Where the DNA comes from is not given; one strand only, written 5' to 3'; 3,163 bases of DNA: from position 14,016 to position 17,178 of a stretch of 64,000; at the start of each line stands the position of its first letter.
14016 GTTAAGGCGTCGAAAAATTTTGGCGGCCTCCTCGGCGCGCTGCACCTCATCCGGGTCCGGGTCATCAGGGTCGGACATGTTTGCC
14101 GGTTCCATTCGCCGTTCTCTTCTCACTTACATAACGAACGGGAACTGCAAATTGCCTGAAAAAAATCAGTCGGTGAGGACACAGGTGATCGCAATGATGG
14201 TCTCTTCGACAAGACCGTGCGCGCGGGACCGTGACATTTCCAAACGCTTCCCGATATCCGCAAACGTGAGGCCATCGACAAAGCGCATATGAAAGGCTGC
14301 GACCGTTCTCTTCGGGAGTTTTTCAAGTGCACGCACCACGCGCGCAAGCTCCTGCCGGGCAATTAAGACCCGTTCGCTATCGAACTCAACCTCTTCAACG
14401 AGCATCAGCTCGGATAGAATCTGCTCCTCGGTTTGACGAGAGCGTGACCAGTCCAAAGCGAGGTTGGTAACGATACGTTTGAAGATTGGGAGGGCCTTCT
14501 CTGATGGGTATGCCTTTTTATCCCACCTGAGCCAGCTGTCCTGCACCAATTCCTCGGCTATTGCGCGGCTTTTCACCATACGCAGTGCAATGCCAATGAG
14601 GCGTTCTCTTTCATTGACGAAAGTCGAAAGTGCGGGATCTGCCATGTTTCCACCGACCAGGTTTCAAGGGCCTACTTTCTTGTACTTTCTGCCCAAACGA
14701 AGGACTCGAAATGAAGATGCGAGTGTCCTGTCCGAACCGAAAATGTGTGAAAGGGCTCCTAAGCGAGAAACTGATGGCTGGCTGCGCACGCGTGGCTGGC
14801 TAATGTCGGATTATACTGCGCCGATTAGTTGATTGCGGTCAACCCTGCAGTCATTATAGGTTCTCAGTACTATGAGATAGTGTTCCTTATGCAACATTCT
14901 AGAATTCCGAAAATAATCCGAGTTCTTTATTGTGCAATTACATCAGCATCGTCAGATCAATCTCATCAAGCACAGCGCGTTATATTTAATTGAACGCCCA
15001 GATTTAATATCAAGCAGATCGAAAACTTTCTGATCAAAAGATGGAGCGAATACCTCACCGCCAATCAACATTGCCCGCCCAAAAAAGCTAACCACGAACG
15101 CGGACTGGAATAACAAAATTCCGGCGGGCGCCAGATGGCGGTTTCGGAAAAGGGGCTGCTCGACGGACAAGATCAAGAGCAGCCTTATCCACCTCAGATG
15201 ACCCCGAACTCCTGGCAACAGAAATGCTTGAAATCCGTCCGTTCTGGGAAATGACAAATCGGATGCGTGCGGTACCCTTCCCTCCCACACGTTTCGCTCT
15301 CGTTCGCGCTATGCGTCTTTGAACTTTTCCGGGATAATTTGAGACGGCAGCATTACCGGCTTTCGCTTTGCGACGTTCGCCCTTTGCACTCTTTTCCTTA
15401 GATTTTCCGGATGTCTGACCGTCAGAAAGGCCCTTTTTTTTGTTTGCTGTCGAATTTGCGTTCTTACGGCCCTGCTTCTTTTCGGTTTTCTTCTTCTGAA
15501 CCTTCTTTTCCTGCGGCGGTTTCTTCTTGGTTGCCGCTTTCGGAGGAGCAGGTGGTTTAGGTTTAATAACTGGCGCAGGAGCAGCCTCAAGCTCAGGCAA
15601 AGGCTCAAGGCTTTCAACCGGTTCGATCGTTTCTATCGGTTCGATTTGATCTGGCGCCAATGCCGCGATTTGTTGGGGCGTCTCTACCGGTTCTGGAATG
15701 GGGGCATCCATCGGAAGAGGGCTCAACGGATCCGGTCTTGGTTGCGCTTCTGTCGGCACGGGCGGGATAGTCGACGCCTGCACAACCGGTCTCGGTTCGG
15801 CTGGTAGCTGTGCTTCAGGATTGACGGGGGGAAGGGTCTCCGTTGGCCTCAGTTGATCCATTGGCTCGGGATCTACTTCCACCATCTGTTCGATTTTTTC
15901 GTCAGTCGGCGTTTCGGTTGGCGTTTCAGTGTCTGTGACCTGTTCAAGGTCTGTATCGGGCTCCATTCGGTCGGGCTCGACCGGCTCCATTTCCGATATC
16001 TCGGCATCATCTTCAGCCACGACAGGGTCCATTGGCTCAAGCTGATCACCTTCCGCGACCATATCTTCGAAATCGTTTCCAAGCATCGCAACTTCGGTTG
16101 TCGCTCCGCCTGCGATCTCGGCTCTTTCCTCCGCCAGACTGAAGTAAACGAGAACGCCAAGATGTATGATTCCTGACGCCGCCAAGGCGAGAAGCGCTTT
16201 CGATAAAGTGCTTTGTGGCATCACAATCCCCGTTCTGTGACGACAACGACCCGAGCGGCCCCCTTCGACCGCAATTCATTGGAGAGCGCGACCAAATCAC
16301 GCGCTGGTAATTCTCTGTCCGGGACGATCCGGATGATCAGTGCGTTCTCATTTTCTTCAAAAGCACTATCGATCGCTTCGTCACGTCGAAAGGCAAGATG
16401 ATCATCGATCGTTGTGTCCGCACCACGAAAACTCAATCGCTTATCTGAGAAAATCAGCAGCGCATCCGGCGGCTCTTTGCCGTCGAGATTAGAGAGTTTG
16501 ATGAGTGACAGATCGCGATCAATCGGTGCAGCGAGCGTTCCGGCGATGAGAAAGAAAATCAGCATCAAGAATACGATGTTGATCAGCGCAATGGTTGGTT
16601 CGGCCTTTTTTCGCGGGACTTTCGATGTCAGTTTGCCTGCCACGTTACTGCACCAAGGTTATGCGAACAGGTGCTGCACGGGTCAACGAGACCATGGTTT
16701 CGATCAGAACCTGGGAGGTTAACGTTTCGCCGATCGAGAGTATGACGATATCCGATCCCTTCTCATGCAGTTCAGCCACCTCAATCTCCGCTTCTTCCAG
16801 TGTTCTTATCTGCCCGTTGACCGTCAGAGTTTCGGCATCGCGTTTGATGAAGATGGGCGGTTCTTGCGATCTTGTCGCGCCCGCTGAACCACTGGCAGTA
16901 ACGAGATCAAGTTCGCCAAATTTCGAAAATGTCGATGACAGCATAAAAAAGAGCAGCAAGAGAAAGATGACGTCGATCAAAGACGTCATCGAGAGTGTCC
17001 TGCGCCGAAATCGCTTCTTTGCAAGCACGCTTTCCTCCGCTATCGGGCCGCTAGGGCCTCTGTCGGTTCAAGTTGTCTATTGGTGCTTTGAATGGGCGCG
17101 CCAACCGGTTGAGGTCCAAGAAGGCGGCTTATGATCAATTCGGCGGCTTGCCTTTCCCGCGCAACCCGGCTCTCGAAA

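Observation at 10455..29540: A box matching no known operator, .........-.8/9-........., precedes every regulatory and energy-transduction operon of the iron region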

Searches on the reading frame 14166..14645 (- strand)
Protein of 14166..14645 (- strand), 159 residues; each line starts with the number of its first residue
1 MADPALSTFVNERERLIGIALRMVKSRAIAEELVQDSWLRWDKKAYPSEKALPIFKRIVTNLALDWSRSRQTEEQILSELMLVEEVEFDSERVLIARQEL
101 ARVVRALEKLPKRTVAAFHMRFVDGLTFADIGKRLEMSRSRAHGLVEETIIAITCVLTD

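Call 11: search_protein_families(library=pfam, proteins=[window:14166-14645:-])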
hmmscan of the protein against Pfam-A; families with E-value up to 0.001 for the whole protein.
window:14166-14645:- (159 aa): 4 families
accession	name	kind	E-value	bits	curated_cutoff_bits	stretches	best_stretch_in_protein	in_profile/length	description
PF08281.18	Sigma70_r4_2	-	1e-07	31.9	25.7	1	102-140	3-41/54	Sigma-70, region 4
PF04545.22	Sigma70_r4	-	1.4e-07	31.4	24.1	1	106-143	1-38/50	Sigma-70, region 4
PF04542.20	Sigma70_r2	-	2.5e-07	30.8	24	1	13-71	6-69/71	Sigma-70 region 2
PF07374.17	DUF1492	-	0.00057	20.5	21.5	1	72-142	19-88/100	Protein of unknown function (DUF1492)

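Call 20: find_homologous_proteins(query=window:14166-14645:-)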
Query window:14166-14645:- (159 aa): 45 proteins with E <= 0.001 among 135 candidates.
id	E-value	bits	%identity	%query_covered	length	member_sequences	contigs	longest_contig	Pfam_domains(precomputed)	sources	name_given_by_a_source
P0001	1.8e-91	321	97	100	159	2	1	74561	PF04545.23,PF04542.21,PF08281.19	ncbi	ncbi:MAG: sigma-70 family RNA polymerase sigma factor [Pseudomonadota bacterium]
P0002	1.4e-65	238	72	99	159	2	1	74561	PF04545.23,PF04542.21,PF08281.19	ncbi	ncbi:MAG: RNA polymerase sigma factor [Pseudomonadota bacterium]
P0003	6.0e-65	236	69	99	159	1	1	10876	PF04545.23,PF08281.19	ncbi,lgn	ncbi:MAG: sigma-70 family RNA polymerase sigma factor [Pseudomonadota bacterium]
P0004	1.6e-63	231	69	99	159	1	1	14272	PF04545.23,PF08281.19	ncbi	ncbi:MAG: sigma-70 family RNA polymerase sigma factor [Pseudomonadota bacterium]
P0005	1.7e-63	231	68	100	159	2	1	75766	PF04545.23,PF04542.21,PF08281.19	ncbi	ncbi:MAG: sigma-70 family RNA polymerase sigma factor [Pseudomonadota bacterium]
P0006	1.7e-59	218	65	100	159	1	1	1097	PF04545.23,PF04542.21,PF08281.19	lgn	-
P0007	1.7e-57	211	64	96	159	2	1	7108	PF04545.23,PF04542.21,PF08281.19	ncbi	ncbi:MAG: sigma-70 family RNA polymerase sigma factor [Pseudomonadota bacterium]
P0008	1.9e-57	211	62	100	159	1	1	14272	PF04545.23,PF04542.21,PF08281.19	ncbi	ncbi:MAG: sigma-70 family RNA polymerase sigma factor [Pseudomonadota bacterium]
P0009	1.0e-54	202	62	99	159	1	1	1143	PF04545.23,PF04542.21,PF08281.19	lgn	-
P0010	5.4e-54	200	58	100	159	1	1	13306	PF07638.18,PF04545.23,PF04542.21,PF08281.19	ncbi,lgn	ncbi:MAG: RNA polymerase sigma factor [Pseudomonadota bacterium]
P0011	1.4e-53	199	60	99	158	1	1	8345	PF04545.23,PF04542.21,PF08281.19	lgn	-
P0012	5.0e-53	197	59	100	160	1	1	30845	PF04545.23,PF08281.19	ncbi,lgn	ncbi:MAG: RNA polymerase sigma factor [Pseudomonadota bacterium]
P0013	3.7e-50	188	58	99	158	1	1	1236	PF04545.23,PF04542.21,PF08281.19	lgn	-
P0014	3.4e-49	184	62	85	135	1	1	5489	PF04545.23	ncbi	ncbi:MAG: sigma-70 family RNA polymerase sigma factor, partial [Pseudomonadota bacterium]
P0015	6.9e-47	177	56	99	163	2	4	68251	PF04542.21,PF08281.19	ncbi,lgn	ncbi:MAG: sigma-70 family RNA polymerase sigma factor [Pseudomonadota bacterium]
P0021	5.8e-43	164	53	99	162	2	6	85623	PF04545.23,PF04542.21,PF08281.19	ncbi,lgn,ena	-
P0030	1.7e-37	147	51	94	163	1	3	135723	PF08281.19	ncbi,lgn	ncbi:MAG: sigma-70 family RNA polymerase sigma factor [Pseudomonadota bacterium]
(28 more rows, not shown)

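Call 21: find_encoding_contigs(protein=P0001, flank=10000, max_places=3)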
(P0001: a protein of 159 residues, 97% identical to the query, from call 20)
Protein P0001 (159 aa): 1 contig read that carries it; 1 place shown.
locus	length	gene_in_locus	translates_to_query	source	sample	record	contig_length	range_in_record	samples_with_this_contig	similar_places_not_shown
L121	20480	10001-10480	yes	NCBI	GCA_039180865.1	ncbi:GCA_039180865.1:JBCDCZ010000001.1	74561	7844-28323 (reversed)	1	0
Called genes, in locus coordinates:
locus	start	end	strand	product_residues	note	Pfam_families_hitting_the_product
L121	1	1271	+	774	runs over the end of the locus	PF07715:Plug, PF00593:TonB_dep_Rec_b-barrel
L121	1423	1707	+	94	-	-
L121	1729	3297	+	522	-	PF03929:PepSY_TM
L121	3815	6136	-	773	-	PF07715:Plug, PF00593:TonB_dep_Rec_b-barrel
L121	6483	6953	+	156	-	-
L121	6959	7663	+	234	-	PF01618:MotA_ExbB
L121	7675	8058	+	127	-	PF02472:ExbD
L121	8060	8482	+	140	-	PF02472:ExbD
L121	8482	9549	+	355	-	PF13103:TonB_2, PF03544:TonB_C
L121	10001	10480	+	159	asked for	PF04542:Sigma70_r2 (weak), PF08281:Sigma70_r4_2 (weak), PF04545:Sigma70_r4 (weak)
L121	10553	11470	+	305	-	PF04773:FecR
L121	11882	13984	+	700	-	PF07715:Plug, PF00593:TonB_dep_Rec_b-barrel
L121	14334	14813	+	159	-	PF04542:Sigma70_r2 (weak), PF08281:Sigma70_r4_2 (weak), PF04545:Sigma70_r4 (weak)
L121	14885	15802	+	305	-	PF04773:FecR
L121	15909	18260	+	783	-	PF07660:STN (weak), PF07715:Plug, PF00593:TonB_dep_Rec_b-barrel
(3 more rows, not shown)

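Call 22: find_encoding_contigs(protein=P0005, flank=10000, max_places=3)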
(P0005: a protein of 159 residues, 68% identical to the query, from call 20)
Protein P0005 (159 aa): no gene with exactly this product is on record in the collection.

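Call 23: find_encoding_contigs(protein=P0004, flank=10000, max_places=3)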
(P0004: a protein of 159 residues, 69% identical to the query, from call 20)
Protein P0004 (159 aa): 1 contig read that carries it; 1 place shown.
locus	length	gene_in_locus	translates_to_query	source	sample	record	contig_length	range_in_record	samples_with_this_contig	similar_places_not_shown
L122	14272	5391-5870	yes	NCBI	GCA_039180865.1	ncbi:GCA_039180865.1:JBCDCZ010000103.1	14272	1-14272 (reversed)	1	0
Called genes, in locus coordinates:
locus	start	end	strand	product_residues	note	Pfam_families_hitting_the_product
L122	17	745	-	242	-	PF10014:2OG-Fe_Oxy_2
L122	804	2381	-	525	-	PF00133:tRNA-synt_1 (faint), PF01406:tRNA-synt_1e (faint), PF09334:tRNA-synt_1g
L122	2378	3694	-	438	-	PF00266:Aminotran_5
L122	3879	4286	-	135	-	PF13356:Arm-DNA-bind_3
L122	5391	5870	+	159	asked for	PF08281:Sigma70_r4_2, PF04545:Sigma70_r4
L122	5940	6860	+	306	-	PF04773:FecR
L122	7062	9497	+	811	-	PF07660:STN (weak), PF07715:Plug, PF00593:TonB_dep_Rec_b-barrel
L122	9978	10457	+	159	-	PF04542:Sigma70_r2 (faint), PF08281:Sigma70_r4_2, PF04545:Sigma70_r4 (weak)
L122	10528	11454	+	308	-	PF04773:FecR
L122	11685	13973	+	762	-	PF07715:Plug, PF00593:TonB_dep_Rec_b-barrel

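Call 25: find_encoding_contigs(protein=P0012, flank=10000, max_places=2)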
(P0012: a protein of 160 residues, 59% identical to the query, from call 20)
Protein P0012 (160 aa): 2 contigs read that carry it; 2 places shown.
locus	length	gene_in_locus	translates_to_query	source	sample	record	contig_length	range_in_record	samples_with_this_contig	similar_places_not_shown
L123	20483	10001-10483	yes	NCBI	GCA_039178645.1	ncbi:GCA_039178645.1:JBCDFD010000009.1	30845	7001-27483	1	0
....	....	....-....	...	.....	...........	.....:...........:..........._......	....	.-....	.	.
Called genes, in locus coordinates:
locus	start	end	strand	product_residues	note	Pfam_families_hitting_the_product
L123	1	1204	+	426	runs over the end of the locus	PF00672:HAMP (weak), PF00512:HisKA, PF02518:HATPase_c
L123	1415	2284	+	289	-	PF01633:Choline_kinase, PF01636:APH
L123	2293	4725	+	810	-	PF00070:Pyr_redox (faint), PF00890:FAD_binding_2 (faint), PF01266:DAO, PF03486:HI0933_like (faint), PF13450:NAD_binding_8 (weak), PF16350:FAO_M, PF01571:GCV_T, PF08669:GCV_T_C, +2 more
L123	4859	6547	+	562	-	PF01257:2Fe-2S_thioredx, PF01512:Complex1_51K, PF10589:NADH_4Fe-4S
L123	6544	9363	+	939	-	PF13510:Fer2_4, PF12838:Fer4_7, PF13183:Fer4_8, PF13187:Fer4_9 (weak), PF14697:Fer4_21 (weak), PF04879:Molybdop_Fe4S4, PF00384:Molybdopterin, PF01568:Molydop_binding, +2 more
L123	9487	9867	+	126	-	-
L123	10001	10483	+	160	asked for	PF08281:Sigma70_r4_2, PF04545:Sigma70_r4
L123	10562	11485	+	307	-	PF04773:FecR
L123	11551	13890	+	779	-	PF07715:Plug, PF14905:OMP_b-brl_3 (faint), PF00593:TonB_dep_Rec_b-barrel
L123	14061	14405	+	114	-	-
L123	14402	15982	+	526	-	PF03929:PepSY_TM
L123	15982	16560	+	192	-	-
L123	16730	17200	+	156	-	PF04542:Sigma70_r2 (weak), PF08281:Sigma70_r4_2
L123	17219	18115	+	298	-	PF04773:FecR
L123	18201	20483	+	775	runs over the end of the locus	PF07660:STN (weak), PF07715:Plug, PF00593:TonB_dep_Rec_b-barrel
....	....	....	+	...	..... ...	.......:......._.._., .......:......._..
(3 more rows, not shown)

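Call 26: find_encoding_contigs(protein=P0015, flank=10000, max_places=2)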
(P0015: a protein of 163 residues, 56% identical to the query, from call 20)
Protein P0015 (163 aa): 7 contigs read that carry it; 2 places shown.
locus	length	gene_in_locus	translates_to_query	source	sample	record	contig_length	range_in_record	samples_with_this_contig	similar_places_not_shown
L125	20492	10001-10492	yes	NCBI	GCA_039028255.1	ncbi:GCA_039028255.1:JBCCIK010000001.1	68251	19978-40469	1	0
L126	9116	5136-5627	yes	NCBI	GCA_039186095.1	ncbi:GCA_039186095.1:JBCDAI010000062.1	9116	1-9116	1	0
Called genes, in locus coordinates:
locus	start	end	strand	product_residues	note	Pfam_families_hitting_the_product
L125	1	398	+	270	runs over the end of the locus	-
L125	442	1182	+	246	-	PF19798:Sulfotransfer_5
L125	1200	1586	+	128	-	PF02627:CMD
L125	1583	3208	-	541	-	PF14559:TPR_19 (faint), PF13428:TPR_14 (faint), PF07719:TPR_2 (faint)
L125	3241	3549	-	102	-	-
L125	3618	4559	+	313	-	PF02624:YcaO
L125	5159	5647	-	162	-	PF00582:Usp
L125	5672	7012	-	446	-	PF06808:DctM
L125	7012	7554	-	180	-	PF04290:DctQ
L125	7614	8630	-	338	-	PF03480:DctP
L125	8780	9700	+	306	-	PF00126:HTH_1, PF03466:LysR_substrate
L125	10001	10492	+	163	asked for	PF04542:Sigma70_r2 (weak), PF08281:Sigma70_r4_2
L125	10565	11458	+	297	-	PF04773:FecR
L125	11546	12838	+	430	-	PF07715:Plug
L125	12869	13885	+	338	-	PF00593:TonB_dep_Rec_b-barrel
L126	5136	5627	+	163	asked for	PF04542:Sigma70_r2 (weak), PF08281:Sigma70_r4_2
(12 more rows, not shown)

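Call 27: find_encoding_contigs(protein=P0021, flank=10000, max_places=2)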
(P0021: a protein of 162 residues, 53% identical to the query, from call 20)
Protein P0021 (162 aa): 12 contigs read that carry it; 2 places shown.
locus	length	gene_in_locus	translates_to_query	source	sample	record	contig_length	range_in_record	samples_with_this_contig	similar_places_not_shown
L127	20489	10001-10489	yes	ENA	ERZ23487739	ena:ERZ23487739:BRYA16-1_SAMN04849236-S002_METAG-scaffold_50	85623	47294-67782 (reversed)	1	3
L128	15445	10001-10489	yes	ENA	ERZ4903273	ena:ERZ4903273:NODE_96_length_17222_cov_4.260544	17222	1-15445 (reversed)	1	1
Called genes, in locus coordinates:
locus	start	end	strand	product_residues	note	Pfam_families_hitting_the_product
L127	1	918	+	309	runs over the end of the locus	PF00795:CN_hydrolase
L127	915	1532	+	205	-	PF01613:Flavin_Reduct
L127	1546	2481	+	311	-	PF00701:DHDPS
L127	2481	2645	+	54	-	-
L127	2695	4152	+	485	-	PF07969:Amidohydro_3 (weak), PF01979:Amidohydro_1, PF07969:Amidohydro_3 (weak)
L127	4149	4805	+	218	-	PF01177:Asp_Glu_race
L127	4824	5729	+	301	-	PF00126:HTH_1, PF03466:LysR_substrate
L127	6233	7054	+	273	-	PF01135:PCMT, PF13847:Methyltransf_31 (weak), PF08241:Methyltransf_11, PF08242:Methyltransf_12 (weak), PF13649:Methyltransf_25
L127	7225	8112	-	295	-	PF00892:EamA (weak)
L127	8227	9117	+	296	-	PF00126:HTH_1, PF03466:LysR_substrate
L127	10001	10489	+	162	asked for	PF04542:Sigma70_r2 (weak), PF08281:Sigma70_r4_2, PF04545:Sigma70_r4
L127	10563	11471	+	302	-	PF04773:FecR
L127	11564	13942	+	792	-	PF07715:Plug, PF00593:TonB_dep_Rec_b-barrel, PF14905:OMP_b-brl_3 (weak)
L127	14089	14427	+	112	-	-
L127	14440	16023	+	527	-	PF03929:PepSY_TM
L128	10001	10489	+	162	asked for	PF04542:Sigma70_r2 (weak), PF08281:Sigma70_r4_2, PF04545:Sigma70_r4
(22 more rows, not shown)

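Call 28: find_encoding_contigs(protein=P0030, flank=10000, max_places=2)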
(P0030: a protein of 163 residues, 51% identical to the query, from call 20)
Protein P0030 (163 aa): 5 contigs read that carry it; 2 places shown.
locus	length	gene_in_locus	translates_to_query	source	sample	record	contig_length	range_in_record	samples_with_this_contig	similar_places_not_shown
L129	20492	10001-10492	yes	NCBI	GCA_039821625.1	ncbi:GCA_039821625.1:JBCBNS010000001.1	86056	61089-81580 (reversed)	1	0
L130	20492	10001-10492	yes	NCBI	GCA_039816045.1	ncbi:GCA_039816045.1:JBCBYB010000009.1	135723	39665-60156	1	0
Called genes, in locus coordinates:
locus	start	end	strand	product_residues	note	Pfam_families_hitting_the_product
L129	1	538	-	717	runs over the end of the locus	PF07715:Plug, PF00593:TonB_dep_Rec_b-barrel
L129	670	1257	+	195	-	-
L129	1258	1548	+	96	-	PF00165:HTH_AraC (weak), PF12833:HTH_18, PF00165:HTH_AraC (weak)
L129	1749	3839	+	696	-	PF07715:Plug, PF00593:TonB_dep_Rec_b-barrel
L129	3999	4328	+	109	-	-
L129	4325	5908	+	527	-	PF03929:PepSY_TM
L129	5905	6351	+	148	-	-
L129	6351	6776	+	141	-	-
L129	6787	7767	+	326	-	-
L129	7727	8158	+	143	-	PF02472:ExbD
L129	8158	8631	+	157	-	PF02472:ExbD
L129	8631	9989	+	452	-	PF13103:TonB_2 (weak), PF03544:TonB_C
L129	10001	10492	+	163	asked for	PF08281:Sigma70_r4_2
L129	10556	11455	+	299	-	PF04773:FecR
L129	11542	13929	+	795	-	PF07660:STN (faint), PF07715:Plug, PF00593:TonB_dep_Rec_b-barrel, PF14905:OMP_b-brl_3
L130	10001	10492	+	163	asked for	PF08281:Sigma70_r4_2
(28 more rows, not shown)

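Call 61: search_protein_families(library=ncbifam, proteins=[window:14166-14645:-], max_evalue=0.00001)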
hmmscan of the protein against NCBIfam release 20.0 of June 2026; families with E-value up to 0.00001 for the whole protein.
window:14166-14645:- (159 aa): 22 families
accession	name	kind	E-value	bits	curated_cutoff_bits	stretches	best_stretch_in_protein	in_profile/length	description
NF005448.0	PRK07037.1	equivalog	1.2e-19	70.6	190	1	6-149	15-163/186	RNA polymerase factor sigma-70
NF058625.1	sigma_PG0214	equivalog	1.7e-14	53.9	130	1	8-140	9-144/170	GFO_1088 family ECF-type sigma factor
TIGR02937.1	sigma70-ECF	superfamily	5.4e-14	52.1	42.9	1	13-150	11-158/165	sigma-70 family RNA polymerase sigma factor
TIGR02985.1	Sig70_bacteroi1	subfamily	3.4e-13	50.1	126.4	1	10-139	8-144/162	RNA polymerase sigma-70 factor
NF004113.0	PRK05602.1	equivalog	4.7e-13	49.2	208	1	8-138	49-182/211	RNA polymerase sigma factor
NF007214.0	PRK09636.1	subfamily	4.7e-13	49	271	1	5-143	6-149/293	RNA polymerase sigma factor SigJ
NF009167.0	PRK12514.1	equivalog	2.9e-12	46.8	265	1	13-137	30-158/180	RNA polymerase sigma factor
NF009175.0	PRK12523.1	equivalog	8.8e-12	45.4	271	1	10-146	17-156/172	RNA polymerase sigma factor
NF009189.0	PRK12537.1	equivalog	2.2e-10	40.3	261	1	9-138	29-162/182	RNA polymerase sigma factor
NF009179.0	PRK12527.1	equivalog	3e-10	40.4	162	1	22-143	14-139/159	RNA polymerase sigma factor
TIGR02957.1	SigX4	subfamily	4.3e-10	39.3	323.25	1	8-145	2-144/281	RNA polymerase sigma-70 factor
TIGR02983.1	SigE-fam_strep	subfamily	5.8e-10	39.3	141.55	1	9-139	11-140/162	SigE family RNA polymerase sigma factor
NF006550.0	PRK09047.1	equivalog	1.4e-09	37.7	173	0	6-83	14-94/194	RNA polymerase sigma factor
NF009166.1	PRK12513.1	equivalog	3.3e-09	36.7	206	1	13-136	32-165/193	RNA polymerase sigma factor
NF008893.0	PRK11924.2-3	equivalog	5.9e-09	35.7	331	1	9-151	27-174/181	RNA polymerase sigma factor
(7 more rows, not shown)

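Call 65: find_related_loci(query=A3, collection=metagenome_contigs, flank=3000)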
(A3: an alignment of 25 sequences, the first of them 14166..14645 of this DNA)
Query A3 (159 aa) in metagenome_contigs; peptide patterns used: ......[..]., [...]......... (x = any residue, [..] = any of these).
582 stretches matched a pattern; 167 encode a relative of the query (tblastn E <= 1e-3); the best 80 are kept; 80 distinct loci.
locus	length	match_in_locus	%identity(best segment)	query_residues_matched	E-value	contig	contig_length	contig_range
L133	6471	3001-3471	53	2-158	7e-49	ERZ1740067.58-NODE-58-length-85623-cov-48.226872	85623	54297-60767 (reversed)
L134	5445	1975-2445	50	3-159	3e-48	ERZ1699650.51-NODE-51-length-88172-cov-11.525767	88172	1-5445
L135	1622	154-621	51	3-158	4e-49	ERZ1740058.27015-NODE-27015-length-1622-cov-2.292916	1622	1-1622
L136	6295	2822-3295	51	2-159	2e-47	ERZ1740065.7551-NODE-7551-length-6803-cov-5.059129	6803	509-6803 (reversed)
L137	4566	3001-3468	49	4-159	1e-45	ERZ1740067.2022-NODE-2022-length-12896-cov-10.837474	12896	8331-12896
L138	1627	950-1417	47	4-159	1e-45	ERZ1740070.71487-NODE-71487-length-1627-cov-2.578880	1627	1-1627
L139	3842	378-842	49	5-159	3e-44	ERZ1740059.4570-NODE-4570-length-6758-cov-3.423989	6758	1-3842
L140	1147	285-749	48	5-159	3e-46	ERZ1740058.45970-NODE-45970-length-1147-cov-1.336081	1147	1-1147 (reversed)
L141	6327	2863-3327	49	5-159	4e-44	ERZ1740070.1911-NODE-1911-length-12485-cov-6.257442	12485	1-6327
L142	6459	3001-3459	49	5-157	3e-43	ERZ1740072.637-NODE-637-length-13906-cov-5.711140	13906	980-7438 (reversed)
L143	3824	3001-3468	47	4-159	8e-43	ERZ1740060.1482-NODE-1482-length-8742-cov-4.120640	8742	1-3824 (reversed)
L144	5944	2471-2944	49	2-159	3e-42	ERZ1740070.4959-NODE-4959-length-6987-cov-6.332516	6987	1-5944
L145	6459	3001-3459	47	2-154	1e-41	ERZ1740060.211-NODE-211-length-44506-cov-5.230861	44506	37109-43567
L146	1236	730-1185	48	3-154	2e-43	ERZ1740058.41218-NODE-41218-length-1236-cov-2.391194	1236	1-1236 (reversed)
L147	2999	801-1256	45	2-153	1e-41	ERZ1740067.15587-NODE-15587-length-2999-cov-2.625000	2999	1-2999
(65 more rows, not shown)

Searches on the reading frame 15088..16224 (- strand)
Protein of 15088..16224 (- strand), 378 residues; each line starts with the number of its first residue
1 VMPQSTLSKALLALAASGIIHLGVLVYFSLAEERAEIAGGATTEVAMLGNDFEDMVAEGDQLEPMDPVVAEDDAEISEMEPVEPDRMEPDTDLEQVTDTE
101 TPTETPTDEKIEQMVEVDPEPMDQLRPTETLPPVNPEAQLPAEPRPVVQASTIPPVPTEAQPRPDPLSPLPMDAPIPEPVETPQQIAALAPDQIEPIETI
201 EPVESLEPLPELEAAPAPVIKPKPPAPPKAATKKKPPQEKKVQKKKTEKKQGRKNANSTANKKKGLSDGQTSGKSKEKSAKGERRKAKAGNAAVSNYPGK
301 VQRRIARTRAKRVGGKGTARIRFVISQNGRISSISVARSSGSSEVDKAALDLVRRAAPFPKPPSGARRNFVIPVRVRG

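Call 11: search_protein_families(library=pfam, proteins=[window:15088-16224:-])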
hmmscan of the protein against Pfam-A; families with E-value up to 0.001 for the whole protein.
window:15088-16224:- (378 aa): 3 families
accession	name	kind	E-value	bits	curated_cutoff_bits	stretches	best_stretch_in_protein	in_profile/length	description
PF13103.11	TonB_2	-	1.9e-12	47.6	22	1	295-371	2-80/85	TonB C terminal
PF03544.19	TonB_C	-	2.6e-12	47.5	24.6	1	309-375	8-74/79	Gram-negative bacterial TonB protein C-terminal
PF06519.16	TolA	-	0.00018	22.1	25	1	284-365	3-83/96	TolA C-terminal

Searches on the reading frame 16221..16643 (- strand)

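Call 11: search_protein_families(library=pfam, proteins=[window:16221-16643:-])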
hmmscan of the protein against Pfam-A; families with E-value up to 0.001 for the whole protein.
window:16221-16643:- (140 aa): 1 family
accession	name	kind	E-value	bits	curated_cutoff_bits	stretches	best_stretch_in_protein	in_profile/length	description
PF02472.21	ExbD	-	4.1e-07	30.6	25.4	1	16-138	9-127/128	Biopolymer transport protein ExbD/TolR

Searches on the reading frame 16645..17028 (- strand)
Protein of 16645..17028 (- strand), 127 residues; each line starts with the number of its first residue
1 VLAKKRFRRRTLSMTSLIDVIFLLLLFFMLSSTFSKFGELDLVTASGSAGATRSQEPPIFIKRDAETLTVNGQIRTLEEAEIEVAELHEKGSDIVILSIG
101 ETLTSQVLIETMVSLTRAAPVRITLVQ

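Call 11: search_protein_families(library=pfam, proteins=[window:16645-17028:-])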
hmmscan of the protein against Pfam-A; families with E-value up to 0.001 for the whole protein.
window:16645-17028:- (127 aa): 1 family
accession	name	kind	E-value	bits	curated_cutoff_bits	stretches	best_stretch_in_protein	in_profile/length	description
PF02472.21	ExbD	-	4.9e-12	46.5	25.4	1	10-125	6-123/128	Biopolymer transport protein ExbD/TolR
